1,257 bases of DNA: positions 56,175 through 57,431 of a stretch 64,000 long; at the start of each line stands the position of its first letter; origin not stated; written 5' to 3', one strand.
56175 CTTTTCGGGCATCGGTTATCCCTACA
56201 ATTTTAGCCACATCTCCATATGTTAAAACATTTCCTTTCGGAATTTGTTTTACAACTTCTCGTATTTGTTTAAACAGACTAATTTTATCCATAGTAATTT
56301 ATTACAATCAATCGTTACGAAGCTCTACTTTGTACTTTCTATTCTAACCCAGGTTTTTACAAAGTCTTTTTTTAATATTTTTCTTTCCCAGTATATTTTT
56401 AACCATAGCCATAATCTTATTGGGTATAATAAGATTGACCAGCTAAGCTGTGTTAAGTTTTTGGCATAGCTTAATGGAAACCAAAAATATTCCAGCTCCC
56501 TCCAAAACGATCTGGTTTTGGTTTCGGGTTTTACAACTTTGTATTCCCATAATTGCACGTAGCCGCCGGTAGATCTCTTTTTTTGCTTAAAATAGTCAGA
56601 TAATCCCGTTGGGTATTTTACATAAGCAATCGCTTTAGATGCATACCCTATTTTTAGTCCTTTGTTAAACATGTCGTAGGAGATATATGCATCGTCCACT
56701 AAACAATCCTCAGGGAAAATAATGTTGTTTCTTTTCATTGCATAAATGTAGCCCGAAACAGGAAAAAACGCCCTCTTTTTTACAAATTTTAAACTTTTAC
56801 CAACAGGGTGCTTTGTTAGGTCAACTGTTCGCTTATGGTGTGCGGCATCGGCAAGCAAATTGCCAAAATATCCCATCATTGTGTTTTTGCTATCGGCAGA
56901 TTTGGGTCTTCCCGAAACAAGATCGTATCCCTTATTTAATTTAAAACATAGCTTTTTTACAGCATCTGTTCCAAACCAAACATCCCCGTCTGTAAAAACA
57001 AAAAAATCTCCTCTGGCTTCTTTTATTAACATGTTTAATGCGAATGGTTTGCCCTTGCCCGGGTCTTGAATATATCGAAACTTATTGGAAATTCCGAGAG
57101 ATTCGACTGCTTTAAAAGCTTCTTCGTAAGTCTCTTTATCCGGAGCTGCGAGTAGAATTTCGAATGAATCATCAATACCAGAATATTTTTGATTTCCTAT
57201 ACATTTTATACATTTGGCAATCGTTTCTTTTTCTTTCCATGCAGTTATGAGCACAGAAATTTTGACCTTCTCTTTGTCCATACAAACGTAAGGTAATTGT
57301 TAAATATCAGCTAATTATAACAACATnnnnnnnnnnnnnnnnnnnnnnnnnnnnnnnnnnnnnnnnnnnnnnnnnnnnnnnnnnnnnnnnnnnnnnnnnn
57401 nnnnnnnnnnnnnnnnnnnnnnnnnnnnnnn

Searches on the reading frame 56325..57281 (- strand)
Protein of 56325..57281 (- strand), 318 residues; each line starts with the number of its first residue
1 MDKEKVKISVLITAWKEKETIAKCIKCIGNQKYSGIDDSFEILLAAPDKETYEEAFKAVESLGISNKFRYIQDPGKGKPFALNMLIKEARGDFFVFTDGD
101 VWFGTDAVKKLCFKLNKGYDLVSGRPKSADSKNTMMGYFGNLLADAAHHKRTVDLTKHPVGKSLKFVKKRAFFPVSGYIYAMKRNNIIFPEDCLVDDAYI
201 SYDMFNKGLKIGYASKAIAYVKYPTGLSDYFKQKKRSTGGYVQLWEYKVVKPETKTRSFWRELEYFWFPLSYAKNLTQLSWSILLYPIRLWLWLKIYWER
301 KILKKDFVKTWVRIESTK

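Call 7: search_protein_families(library=pfam, proteins=[window:56325-57281:-], max_evalue=0.01)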
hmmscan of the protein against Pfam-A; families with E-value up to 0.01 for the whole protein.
window:56325-57281:- (318 aa): 4 families
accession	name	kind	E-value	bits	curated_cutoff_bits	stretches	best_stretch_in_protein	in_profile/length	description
PF00535.33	Glycos_transf_2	-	1.5e-13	51.5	23.3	1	9-134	1-123/168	Glycosyl transferase family 2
PF13641.12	Glyco_tranf_2_3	-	2.1e-11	44.7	27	1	8-239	3-229/230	Glycosyltransferase like family 2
PF13632.12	Glyco_trans_2_3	-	4.6e-08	33.5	27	1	185-293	86-197/198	Glycosyl transferase family group 2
PF13506.12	Glyco_transf_21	-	0.0021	18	21.7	1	81-154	21-93/174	Glycosyl transferase family 21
